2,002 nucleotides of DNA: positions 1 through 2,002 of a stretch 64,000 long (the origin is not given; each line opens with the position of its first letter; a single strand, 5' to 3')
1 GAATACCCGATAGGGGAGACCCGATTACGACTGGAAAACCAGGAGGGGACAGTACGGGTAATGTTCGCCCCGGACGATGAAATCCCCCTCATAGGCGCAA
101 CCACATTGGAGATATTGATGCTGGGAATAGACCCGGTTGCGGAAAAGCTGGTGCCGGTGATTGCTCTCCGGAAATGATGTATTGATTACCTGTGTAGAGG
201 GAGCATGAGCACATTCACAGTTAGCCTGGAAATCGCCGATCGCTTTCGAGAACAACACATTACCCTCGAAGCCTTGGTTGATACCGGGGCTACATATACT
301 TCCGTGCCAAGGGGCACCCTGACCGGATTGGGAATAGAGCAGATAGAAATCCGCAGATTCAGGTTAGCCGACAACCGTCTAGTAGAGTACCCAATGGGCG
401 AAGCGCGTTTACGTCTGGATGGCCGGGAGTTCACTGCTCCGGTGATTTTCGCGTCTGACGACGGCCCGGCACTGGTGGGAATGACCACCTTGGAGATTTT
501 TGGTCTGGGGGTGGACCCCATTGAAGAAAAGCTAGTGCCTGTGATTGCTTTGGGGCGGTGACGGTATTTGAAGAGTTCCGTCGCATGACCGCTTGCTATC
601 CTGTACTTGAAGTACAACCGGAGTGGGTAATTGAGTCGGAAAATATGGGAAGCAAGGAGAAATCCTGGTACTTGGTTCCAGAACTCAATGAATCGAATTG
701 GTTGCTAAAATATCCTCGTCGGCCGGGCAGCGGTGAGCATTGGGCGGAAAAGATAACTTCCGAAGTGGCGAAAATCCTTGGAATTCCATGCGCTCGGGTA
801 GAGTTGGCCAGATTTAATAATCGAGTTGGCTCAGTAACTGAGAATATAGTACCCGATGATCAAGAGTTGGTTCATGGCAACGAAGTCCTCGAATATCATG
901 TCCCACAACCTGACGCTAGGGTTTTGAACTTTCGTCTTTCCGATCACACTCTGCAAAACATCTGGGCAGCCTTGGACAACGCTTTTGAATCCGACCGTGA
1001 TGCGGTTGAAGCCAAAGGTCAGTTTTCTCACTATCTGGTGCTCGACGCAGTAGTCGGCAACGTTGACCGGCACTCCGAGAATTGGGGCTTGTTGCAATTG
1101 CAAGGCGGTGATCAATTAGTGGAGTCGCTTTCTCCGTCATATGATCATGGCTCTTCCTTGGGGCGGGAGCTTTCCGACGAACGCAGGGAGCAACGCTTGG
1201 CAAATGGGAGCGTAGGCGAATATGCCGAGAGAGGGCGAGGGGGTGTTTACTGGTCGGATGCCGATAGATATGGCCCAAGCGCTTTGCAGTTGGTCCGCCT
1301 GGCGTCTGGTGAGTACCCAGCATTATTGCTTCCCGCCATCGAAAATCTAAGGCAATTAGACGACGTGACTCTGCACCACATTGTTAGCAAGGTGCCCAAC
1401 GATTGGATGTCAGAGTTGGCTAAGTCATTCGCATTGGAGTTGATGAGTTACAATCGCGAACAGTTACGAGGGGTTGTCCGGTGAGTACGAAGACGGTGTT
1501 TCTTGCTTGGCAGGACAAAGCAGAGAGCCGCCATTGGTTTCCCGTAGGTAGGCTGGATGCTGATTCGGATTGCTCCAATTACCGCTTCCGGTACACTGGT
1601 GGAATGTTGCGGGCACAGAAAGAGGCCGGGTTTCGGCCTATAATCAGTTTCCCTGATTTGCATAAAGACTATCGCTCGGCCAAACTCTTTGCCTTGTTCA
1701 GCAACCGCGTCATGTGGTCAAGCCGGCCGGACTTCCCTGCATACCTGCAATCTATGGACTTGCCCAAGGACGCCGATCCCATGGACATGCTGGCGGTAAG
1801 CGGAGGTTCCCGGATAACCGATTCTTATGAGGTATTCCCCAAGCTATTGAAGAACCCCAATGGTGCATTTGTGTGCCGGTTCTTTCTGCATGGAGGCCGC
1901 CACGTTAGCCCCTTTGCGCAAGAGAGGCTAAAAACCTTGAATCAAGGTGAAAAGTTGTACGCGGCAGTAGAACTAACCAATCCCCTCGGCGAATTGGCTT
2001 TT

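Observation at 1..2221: Translationally coupled operon: two retropepsin-like proteases, a HipA-like kinase core and a HipS/HIRAN-like partner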

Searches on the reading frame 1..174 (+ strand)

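Call 3: search_protein_families(library=pfam, proteins=[window:1-174:+], max_evalue=1)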
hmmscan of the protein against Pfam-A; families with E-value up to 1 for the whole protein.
window:1-174:+ (58 aa): 0 families

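Call 4: search_protein_families(library=ncbifam, proteins=[window:1-174:+], max_evalue=1)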
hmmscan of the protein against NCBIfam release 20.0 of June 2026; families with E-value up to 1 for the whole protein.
window:1-174:+ (58 aa): 4 families
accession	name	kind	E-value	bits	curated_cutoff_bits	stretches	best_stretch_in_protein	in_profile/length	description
NF009920.0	PRK13381.1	subfamily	0.00088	18.2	293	1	12-42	163-193/412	peptidase T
NF041435.1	UmoD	subfamily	0.078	12.5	150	1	10-36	121-147/158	UmoD family flagellar biogenesis regulator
TIGR03698.1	clan_AA_DTGF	subfamily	0.096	13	57.35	1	4-49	61-106/107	clan AA aspartic protease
NF003976.0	PRK05469.1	subfamily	0.19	10.5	255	1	12-42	161-190/409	tripeptide aminopeptidase PepT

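Call 5: search_protein_families(library=padloc, proteins=[window:1-174:+], max_evalue=1)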
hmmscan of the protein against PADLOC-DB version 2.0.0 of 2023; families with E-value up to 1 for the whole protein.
window:1-174:+ (58 aa): 0 families

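Call 7: search_protein_families(library=phrogs, proteins=[window:1-174:+], max_evalue=0.1)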
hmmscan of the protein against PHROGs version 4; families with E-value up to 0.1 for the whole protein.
window:1-174:+ (58 aa): 0 families

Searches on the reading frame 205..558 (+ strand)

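Call 3: search_protein_families(library=pfam, proteins=[window:205-558:+], max_evalue=1)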
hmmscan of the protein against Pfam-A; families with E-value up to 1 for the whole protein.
window:205-558:+ (118 aa): 2 families
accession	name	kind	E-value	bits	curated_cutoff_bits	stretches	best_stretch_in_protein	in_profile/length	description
PF13650.11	Asp_protease_2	-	1.2e-05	26.4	24.3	1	20-92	9-87/90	Aspartyl protease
PF13975.11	gag-asp_proteas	-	1.6e-05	25.9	28.2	1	20-96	9-90/92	gag-polyprotein putative aspartyl protease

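Call 4: search_protein_families(library=ncbifam, proteins=[window:205-558:+], max_evalue=1)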
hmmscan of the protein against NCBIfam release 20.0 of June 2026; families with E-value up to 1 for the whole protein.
window:205-558:+ (118 aa): 2 families
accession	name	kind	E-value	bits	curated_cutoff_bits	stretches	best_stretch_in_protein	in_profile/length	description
TIGR03698.1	clan_AA_DTGF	subfamily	5.2e-13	49.2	57.35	1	6-109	2-106/107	clan AA aspartic protease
TIGR02281.1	clan_AA_DTGA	subfamily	0.091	12.9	57.95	1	20-46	22-48/121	TIGR02281 family clan AA aspartic protease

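Call 5: search_protein_families(library=padloc, proteins=[window:205-558:+], max_evalue=1)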
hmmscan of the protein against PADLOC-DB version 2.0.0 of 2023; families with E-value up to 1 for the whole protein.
window:205-558:+ (118 aa): 0 families

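Call 7: search_protein_families(library=phrogs, proteins=[window:205-558:+], max_evalue=0.1)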
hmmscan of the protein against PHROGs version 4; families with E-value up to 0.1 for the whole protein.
window:205-558:+ (118 aa): 0 families

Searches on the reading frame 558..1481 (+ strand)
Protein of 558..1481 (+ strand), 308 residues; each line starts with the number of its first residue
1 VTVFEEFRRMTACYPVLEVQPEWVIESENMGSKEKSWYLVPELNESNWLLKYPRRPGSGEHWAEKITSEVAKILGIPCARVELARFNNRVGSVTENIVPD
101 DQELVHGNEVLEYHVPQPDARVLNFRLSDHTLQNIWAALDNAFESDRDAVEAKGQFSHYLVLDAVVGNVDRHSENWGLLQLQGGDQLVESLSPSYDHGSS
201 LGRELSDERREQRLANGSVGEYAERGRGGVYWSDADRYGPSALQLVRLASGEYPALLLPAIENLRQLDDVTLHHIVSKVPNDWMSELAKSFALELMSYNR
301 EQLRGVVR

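Call 3: search_protein_families(library=pfam, proteins=[window:558-1481:+], max_evalue=1)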
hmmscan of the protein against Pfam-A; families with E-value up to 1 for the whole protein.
window:558-1481:+ (308 aa): 3 families
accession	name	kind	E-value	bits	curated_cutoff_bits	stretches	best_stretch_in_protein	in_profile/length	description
PF07804.18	HipA_C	-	4.6e-09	36.7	30.5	1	43-200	18-162/213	HipA-like C-terminal domain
PF00454.33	PI3_PI4_kinase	-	0.029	14.7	27.1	1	155-206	133-177/241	Phosphatidylinositol 3- and 4-kinase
PF20613.4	HipA_2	-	0.044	13.5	27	0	48-90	26-67/240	HipA-like kinase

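Call 4: search_protein_families(library=ncbifam, proteins=[window:558-1481:+], max_evalue=1)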
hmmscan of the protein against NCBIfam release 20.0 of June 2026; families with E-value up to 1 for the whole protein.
window:558-1481:+ (308 aa): 0 families

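Call 5: search_protein_families(library=padloc, proteins=[window:558-1481:+], max_evalue=1)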
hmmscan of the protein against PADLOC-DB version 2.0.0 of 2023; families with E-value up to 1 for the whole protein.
window:558-1481:+ (308 aa): 10 families
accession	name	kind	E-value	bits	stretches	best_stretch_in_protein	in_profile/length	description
PDLC04345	PDC-M03A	-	6.2e-79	263.4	1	14-306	2-301/302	-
PDLC04344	PDC-M03A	-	7.4e-75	250.2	1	13-304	4-299/305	-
PDLC04342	PDC-M03A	-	2.2e-65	219.1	1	10-305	1-295/299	-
PDLC04340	PDC-M03A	-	4.7e-53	178.5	1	23-304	9-273/280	-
PDLC04343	PDC-M03A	-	3.6e-50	169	1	26-302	87-365/370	-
PDLC04339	PDC-M03A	-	3.6e-33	113.1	1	27-303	15-284/293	-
PDLC04341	PDC-M03A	-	2.4e-29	100.7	1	14-225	3-221/294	-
PDLC04338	PDC-M03A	-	5.5e-29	99.4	1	58-304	154-405/428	-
PDLC04337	PDC-M03A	-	2.5e-23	80.9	1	82-303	5-241/250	-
PDLC04766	PDC-M66A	-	0.0072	13.6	1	261-288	217-244/270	-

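Call 7: search_protein_families(library=phrogs, proteins=[window:558-1481:+], max_evalue=0.1)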
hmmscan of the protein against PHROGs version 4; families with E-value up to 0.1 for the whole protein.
window:558-1481:+ (308 aa): 3 families
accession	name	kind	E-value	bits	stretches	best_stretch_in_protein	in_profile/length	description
phrog_8728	-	unknown function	4.3e-57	194.5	1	26-304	14-303/307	-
phrog_26212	-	unknown function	5e-06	26.3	1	156-229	156-234/547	-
phrog_3162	-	unknown function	0.0015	19.1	1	63-301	45-232/247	-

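Call 15: find_homologous_proteins(query=window:558-1481:+)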
Query window:558-1481:+ (308 aa): 1244 proteins with E <= 0.001 among 4217 candidates; the best 120 are listed.
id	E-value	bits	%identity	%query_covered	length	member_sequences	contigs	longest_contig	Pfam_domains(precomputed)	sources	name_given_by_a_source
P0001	1.3e-205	700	100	100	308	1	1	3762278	PF07804.19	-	-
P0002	7.3e-158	543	80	97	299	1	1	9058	PF07804.19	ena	-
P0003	2.4e-142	492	74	96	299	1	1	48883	PF07804.19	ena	-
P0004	8.6e-138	477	79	85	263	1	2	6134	PF07804.19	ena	-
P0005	1.1e-137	476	76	91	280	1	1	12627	PF07804.19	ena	-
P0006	1.2e-131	457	78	83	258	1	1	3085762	PF07804.19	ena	-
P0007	4.9e-111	389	58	97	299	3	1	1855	PF07804.19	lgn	-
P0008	1.1e-106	375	58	97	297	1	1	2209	PF07804.19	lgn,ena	-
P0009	2.2e-106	374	60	97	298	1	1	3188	PF07804.19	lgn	-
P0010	3.5e-105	370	58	97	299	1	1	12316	PF07804.19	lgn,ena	-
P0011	2.0e-104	367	57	95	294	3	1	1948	PF07804.19,PF00454.34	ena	-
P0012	9.5e-103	362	57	96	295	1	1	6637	PF07804.19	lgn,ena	-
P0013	1.1e-102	362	58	97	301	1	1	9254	PF07804.19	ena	-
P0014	1.2e-102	361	57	97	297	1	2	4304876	PF07804.19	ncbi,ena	-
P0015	4.5e-102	360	55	97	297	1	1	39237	PF07804.19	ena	-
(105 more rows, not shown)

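Call 17: search_solved_structures(query=window:558-1481:+, max_evalue=1, show_alignments=1)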
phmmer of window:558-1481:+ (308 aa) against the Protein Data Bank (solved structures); distinct sequences matched with E-value up to 1: 1.
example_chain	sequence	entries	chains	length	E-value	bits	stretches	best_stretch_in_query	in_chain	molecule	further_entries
3akj_A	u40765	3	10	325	0.00013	24.6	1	63-212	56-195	CtkA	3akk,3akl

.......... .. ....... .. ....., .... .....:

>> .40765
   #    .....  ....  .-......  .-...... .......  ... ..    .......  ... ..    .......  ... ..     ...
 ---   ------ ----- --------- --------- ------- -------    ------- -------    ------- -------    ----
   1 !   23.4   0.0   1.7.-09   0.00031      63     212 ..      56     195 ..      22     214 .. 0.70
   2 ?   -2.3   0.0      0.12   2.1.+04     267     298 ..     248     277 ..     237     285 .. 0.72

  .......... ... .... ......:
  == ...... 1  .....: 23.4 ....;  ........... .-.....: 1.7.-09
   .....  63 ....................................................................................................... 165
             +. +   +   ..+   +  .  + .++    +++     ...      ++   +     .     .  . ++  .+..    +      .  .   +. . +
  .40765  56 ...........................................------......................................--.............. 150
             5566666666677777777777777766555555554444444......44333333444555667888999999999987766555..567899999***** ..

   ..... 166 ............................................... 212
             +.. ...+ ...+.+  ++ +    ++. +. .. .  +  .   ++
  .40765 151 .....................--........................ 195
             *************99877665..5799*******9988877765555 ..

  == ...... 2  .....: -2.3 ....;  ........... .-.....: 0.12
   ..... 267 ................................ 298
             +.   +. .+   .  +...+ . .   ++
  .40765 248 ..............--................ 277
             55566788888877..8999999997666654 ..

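Call 19: find_related_loci(query=A1, collection=genome_contigs, flank=6000)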
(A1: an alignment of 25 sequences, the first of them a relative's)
Query A1 (308 aa) in genome_contigs; peptide patterns used: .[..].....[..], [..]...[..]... (x = any residue, [..] = any of these).
598 stretches matched a pattern (row limit reached: there are more); 574 encode a relative of the query (tblastn E <= 1e-3); the best 80 are kept; 80 distinct loci.
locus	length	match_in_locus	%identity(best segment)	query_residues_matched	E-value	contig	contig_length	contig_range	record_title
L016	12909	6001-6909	56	4-307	4e-107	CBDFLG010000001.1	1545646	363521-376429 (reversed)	MAG: Dehalococcoidia bacterium isolate efce6ea5-ba2a-426c-ac69-3e93deb07a8c genome assembly, contig: contig_1, whole gen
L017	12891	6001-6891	58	10-307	9e-105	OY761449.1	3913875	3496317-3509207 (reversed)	MAG: Dehalococcoidia bacterium isolate 8faaec51-6d46-4fc3-9050-60b85d5760d4 genome assembly, chromosome: 1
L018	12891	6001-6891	54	7-304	3e-101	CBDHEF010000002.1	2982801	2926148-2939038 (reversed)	MAG: Dehalococcoidia bacterium isolate e9382ad7-4ca3-4796-a74a-760c8ad60130 genome assembly, contig: contig_2, whole gen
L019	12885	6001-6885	56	12-307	7e-101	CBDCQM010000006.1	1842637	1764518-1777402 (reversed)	MAG: Dehalococcoidia bacterium isolate 9ac7512b-c8f4-466b-95df-5190cdad7ee7 genome assembly, contig: contig_6, whole gen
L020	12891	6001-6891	55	10-307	4e-101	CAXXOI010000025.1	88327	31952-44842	MAG: Dehalococcoidia bacterium isolate b6fed81c-00b7-4ce5-8a6f-f33d937d4780 genome assembly, contig: contig_25, whole ge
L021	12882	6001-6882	54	13-307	5e-101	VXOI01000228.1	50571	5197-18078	MAG: Chloroflexi bacterium isolate SB0662_bin_29 NODE_695_length_50571_cov_35.219376, whole genome shotgun sequence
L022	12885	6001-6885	51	14-307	2e-96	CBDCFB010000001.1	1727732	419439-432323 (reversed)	MAG: Dehalococcoidia bacterium isolate 197aea84-9146-475f-a767-9aad1a17c687 genome assembly, contig: contig_1, whole gen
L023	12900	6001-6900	51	7-307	2e-96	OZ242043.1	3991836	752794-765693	MAG: Dehalococcoidia bacterium isolate 85f8f78b-f575-40e1-bce2-50f1b814b5fa genome assembly, chromosome: 1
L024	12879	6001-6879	49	10-304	3e-96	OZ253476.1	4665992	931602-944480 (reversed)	MAG: Dehalococcoidia bacterium isolate f6f1a14d-75c1-44c4-996a-bd844335e16e genome assembly, chromosome: 1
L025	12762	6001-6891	51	9-308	6e-95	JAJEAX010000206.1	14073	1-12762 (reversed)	MAG: Candidatus Latescibacterota bacterium isolate jk18x7bins.9 k141_2496634, whole genome shotgun sequence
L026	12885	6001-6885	53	12-307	1e-93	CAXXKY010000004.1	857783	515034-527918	MAG: Dehalococcoidia bacterium isolate 886e3671-e943-42bd-87f0-332393e915f0 genome assembly, contig: contig_4, whole gen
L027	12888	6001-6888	54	9-307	3e-93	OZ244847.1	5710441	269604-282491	MAG: Candidatus Latescibacterota bacterium isolate 8a2eb0e1-25ad-4382-8bb9-52b38a0e126b genome assembly, chromosome: 1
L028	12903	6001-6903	50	6-308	2e-93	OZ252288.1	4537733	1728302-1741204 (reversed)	MAG: Opitutales bacterium isolate 77b9a5b9-e5ce-4918-89f9-dacbc23eed75 genome assembly, chromosome: 1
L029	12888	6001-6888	49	7-304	9e-93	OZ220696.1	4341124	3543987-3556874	MAG: Gammaproteobacteria bacterium isolate 0e11e2d6-1b48-4829-982c-b9eef2b3ec67 genome assembly, chromosome: 1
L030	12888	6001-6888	52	10-308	2e-92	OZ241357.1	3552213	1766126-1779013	MAG: Alphaproteobacteria bacterium isolate 88d555cd-2633-4b86-a1be-1e9adaae3909 genome assembly, chromosome: 1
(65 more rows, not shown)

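Call 33: find_encoding_contigs(protein=P0002, flank=5000, max_places=3)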
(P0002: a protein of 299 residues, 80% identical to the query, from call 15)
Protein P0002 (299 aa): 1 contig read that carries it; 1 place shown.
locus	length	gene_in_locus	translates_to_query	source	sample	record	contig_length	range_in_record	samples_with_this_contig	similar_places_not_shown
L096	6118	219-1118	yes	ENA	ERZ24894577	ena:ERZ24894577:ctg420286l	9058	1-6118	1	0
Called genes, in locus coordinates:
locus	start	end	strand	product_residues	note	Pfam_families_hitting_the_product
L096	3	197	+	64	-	?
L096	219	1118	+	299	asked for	PF07804:HipA_C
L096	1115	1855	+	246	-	-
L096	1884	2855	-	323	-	PF00459:Inositol_P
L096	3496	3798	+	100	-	PF13561:adh_short_C2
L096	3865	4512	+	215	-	PF03807:F420_oxidored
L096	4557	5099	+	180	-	-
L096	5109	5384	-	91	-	-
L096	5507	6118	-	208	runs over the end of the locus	PF14595:Thioredoxin_9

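Call 34: find_encoding_contigs(protein=P0003, flank=5000, max_places=3)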
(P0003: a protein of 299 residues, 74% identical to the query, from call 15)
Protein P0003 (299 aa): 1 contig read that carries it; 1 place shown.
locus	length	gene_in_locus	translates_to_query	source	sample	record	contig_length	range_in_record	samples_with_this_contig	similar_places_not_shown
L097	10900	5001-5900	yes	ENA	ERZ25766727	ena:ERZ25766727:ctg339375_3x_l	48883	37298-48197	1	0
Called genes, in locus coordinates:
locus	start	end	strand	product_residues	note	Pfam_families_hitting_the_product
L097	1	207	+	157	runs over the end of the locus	PF00578:AhpC-TSA, PF08534:Redoxin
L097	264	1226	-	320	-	PF01156:IU_nuc_hydro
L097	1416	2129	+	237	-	PF00702:Hydrolase, PF13419:HAD_2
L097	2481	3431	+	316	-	PF13793:Pribosyltran_N, PF00156:Pribosyltran, PF14572:Pribosyl_synth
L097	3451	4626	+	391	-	PF07969:Amidohydro_3 (weak), PF01979:Amidohydro_1, PF07969:Amidohydro_3 (weak)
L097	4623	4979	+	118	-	PF13650:Asp_protease_2 (weak), PF13975:gag-asp_proteas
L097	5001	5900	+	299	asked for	PF07804:HipA_C (weak)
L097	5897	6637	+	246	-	-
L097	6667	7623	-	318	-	PF00459:Inositol_P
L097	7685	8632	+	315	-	PF00106:adh_short, PF08659:KR (weak), PF13561:adh_short_C2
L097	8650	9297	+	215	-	PF03807:F420_oxidored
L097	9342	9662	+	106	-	-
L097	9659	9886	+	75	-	-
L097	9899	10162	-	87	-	-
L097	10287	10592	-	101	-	-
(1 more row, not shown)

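Call 35: find_encoding_contigs(protein=P0006, flank=5000, max_places=3)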
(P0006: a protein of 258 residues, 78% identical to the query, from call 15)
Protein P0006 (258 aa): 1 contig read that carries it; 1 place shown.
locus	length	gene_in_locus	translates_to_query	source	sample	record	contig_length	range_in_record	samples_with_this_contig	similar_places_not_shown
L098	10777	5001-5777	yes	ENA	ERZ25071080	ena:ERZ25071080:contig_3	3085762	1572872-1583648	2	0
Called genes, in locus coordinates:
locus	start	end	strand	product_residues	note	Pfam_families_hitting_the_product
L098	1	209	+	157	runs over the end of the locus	PF00578:AhpC-TSA, PF08534:Redoxin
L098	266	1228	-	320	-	PF01156:IU_nuc_hydro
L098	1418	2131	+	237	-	PF00702:Hydrolase, PF13419:HAD_2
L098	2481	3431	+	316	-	PF13793:Pribosyltran_N, PF00156:Pribosyltran, PF14572:Pribosyl_synth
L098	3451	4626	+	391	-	PF07969:Amidohydro_3 (weak), PF01979:Amidohydro_1, PF07969:Amidohydro_3 (weak)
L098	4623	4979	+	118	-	PF13650:Asp_protease_2, PF13975:gag-asp_proteas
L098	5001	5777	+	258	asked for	PF07804:HipA_C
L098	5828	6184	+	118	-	PF13340:DUF4096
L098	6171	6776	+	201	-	PF01609:DDE_Tnp_1, PF13586:DDE_Tnp_1_2 (weak)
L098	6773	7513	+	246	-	-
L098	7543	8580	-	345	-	PF00459:Inositol_P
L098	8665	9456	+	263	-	PF00106:adh_short, PF08659:KR (weak), PF23441:SDR, PF13561:adh_short_C2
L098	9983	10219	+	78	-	-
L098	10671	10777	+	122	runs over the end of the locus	PF01609:DDE_Tnp_1, PF13612:DDE_Tnp_1_3, PF13586:DDE_Tnp_1_2 (weak)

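Call 69: search_protein_families(library=pfam, proteins=[window:585-1481:+], max_evalue=0.01)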
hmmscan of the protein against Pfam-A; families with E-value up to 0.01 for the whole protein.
window:585-1481:+ (299 aa): 1 family
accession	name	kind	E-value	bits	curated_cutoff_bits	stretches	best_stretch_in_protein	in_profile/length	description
PF07804.18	HipA_C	-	4.2e-09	36.8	30.5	1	34-191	18-162/213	HipA-like C-terminal domain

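Call 72: search_dna_similar(query=window:585-1481:+, collection=phages, mode=protein, max_rows=8)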
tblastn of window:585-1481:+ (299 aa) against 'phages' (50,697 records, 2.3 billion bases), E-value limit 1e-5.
Records with a match: 5; places in all: 5; records where one place covers at least 80% of the query: 5.
Best place of each record, by identity: <60% 5.
By first word of the organism name: Vibrio 4; Clostridioides 1.
By host as written in the record: Vibrio cyclitrophicus 10N.222.46.E12 1; Vibrio cyclitrophicus 10N.222.46.F12 1; Vibrio cyclitrophicus 10N.286.45.B12 1; Vibrio cyclitrophicus 10N.286.55.A12 1; Clostridioides difficile CD500-12 1.
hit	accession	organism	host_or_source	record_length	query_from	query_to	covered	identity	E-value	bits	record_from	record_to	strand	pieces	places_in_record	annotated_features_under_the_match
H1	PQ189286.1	Vibrio phage 10N.222.46.E12_PE001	Vibrio cyclitrophicus 10N.222.46.E12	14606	5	294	97%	27.3%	7e-21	98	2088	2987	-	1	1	hypothetical protein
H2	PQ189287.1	Vibrio phage 10N.222.46.F12_PE001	Vibrio cyclitrophicus 10N.222.46.F12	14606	5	294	97%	27.3%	7e-21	98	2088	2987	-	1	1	hypothetical protein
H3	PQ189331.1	Vibrio phage 10N.286.45.B12_PE002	Vibrio cyclitrophicus 10N.286.45.B12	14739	5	294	97%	27.3%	7e-21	98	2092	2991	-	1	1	hypothetical protein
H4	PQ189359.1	Vibrio phage 10N.286.55.A12_PE001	Vibrio cyclitrophicus 10N.286.55.A12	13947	5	294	97%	26.9%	9e-20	95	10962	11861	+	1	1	hypothetical protein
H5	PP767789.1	Clostridioides phage phiCDKH02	Clostridioides difficile CD500-12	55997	22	276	85%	28.3%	5e-23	104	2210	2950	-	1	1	HipA domain-containing protein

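Call 75: get_annotated_region(hit=H1, flank=2500)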
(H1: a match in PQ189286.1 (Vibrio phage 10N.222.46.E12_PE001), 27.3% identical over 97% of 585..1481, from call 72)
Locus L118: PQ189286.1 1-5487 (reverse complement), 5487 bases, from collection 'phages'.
description: Vibrio phage 10N.222.46.E12_PE001, complete genome.
organism: Vibrio phage 10N.222.46.E12_PE001 (NCBI taxid 3385266)
taxonomy: Viruses; Varidnaviria; Bamfordvirae; Preplasmiviricota; Tectiliviricetes; Vinavirales
host: Vibrio cyclitrophicus 10N.222.46.E12; source: seawater; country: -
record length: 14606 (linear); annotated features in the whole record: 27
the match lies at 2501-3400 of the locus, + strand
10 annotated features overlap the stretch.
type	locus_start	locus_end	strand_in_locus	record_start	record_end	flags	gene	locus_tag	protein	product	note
CDS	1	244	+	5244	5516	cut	-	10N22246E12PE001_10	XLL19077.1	hypothetical protein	-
CDS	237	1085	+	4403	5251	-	-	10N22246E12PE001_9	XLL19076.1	hypothetical protein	-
CDS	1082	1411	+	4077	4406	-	-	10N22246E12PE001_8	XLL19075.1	hypothetical protein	tail_fiber_protein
CDS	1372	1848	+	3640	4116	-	-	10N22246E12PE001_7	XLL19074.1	hypothetical protein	head_protein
CDS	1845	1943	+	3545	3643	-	-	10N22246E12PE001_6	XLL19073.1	hypothetical protein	-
CDS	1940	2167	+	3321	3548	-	-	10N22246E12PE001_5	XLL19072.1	hypothetical protein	-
CDS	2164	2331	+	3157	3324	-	-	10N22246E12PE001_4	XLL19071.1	hypothetical protein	-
CDS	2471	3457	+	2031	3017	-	-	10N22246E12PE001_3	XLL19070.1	hypothetical protein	HipA-like_C-terminal_domain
CDS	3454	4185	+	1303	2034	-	-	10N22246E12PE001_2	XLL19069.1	hypothetical protein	HIRAN_domain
CDS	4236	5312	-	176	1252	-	-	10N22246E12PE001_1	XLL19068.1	hypothetical protein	Y1572_HAEIN_Putative_integrase/recombinase_HI_1572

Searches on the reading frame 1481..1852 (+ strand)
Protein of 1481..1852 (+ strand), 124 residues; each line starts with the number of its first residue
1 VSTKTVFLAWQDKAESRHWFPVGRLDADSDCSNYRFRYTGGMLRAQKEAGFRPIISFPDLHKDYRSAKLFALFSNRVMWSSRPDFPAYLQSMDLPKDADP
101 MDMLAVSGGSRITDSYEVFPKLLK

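Call 43: search_solved_structures(query=A3, max_evalue=10, show_alignments=3)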
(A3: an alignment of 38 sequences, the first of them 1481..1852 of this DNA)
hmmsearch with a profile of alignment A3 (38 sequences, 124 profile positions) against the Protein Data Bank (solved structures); distinct sequences matched with E-value up to 10: 0.

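Call 49: predict_structure(alignment_id=A3)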
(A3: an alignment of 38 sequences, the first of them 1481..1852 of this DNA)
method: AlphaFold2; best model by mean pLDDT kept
length: 124 residues; sequences in the alignment: 38
mean_pLDDT: 87.3   pTM: 0.79
mean pLDDT of the five models: 87.3, 80.2, 72.1, 62.1, 54.0
residues with pLDDT >= 90: 66; 70-90: 49; 50-70: 8; < 50: 1
segments of 3 or more residues with pLDDT < 50: none
pLDDT, mean of each block of 10 residues (from residue 1): 83 87 87 88 91 91 92 89 92 89 87 82 61
secondary structure, 60 per line:
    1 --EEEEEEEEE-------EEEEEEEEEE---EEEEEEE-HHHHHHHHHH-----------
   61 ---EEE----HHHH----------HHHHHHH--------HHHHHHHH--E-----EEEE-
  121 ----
elements in order: E3-11 E19-28 E32-38 H40-49 E64-66 H71-74 H85-91 H100-107 E116-119

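Call 53: fold_search(model_id=the predicted structure, library=pdb)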
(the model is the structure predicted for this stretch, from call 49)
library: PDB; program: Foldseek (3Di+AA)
matches with E <= 10: 528; with E <= 0.001: 1
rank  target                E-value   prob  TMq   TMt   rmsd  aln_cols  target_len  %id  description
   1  7vkb_B                9.0e-04  1.00  0.62  0.74   3.2       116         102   15  Crystal structure of the a bacterial kinase complex (released 2022-06-29)
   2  8ezr_A                2.8e-03  1.00  0.64  0.77   2.9       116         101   14  Crystal structure of the HipS(Lp)-HipT(Lp) complex from Legionella pneumophila, native protein (released 2023-09-27)
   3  7ab3_E                4.1e-03  1.00  0.63  0.75   3.2       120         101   18  Crystal structure of the Escherichia coli toxin-antitoxin system HipBST (HipT S57A) (released 2022-01-12)
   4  2jj6_A                4.7e-01  0.14  0.19  0.18   5.7        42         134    7  Crystal structure of the putative carbohydrate recognition domain of the human galectin-related protein (released 2008-05-06)
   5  5it6                  5.0e-01  0.12  0.18  0.17   5.7        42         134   10  Galectin-related protein: an integral member of the network of chicken galectins (released 2016-07-13)
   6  3u75_A                5.0e-01  0.12  0.18  0.06   3.8        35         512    8  Structure of E230A-fructofuranosidase from Schwanniomyces occidentalis complexed with fructosylnystose (released 2012-04-25)
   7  8x15_Q                5.3e-01  0.02  0.12  0.05  17.3       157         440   10  Structure of nucleosome-bound SRCAP-C in the apo state (released 2024-03-06)
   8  7ytu_A                6.0e-01  0.12  0.17  0.30   6.3        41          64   15  Crystal structure of vaccinia virus G3/L5 sub-complex (SeMet-labeled, P31 space group) (released 2023-02-08)
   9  6s1t_A                6.9e-01  0.09  0.19  0.06   4.2        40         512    8  Structure of beta-fructofuranosidase from Schwanniomyces occidentalis complexed with sucrose (released 2021-04-28)
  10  7yta_A                7.3e-01  0.04  0.14  0.13   8.0        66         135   11  crystal structure of NtAGDP3 AGD1-2 in complex with an H3K9me2 peptide (released 2022-10-12)
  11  3tfb_B                7.3e-01  0.04  0.15  0.17  13.8        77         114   12  Transthyretin natural mutant A25T (released 2011-12-07)
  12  8j67_A                7.8e-01  0.16  0.20  0.15   5.0        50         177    6  Crystal structure of Toxoplasma gondii M2AP (released 2023-08-30)
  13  2zf3_A                7.8e-01  0.10  0.19  0.14   4.2        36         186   11  Crystal Structure of VioE (released 2008-01-01)
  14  8j67_B                8.3e-01  0.18  0.23  0.17   4.4        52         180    8  Crystal structure of Toxoplasma gondii M2AP (released 2023-08-30)
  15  7rro_5                8.3e-01  0.18  0.20  0.08   4.4        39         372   10  Structure of the 48-nm repeat doublet microtubule from bovine tracheal cilia (released 2021-10-27)
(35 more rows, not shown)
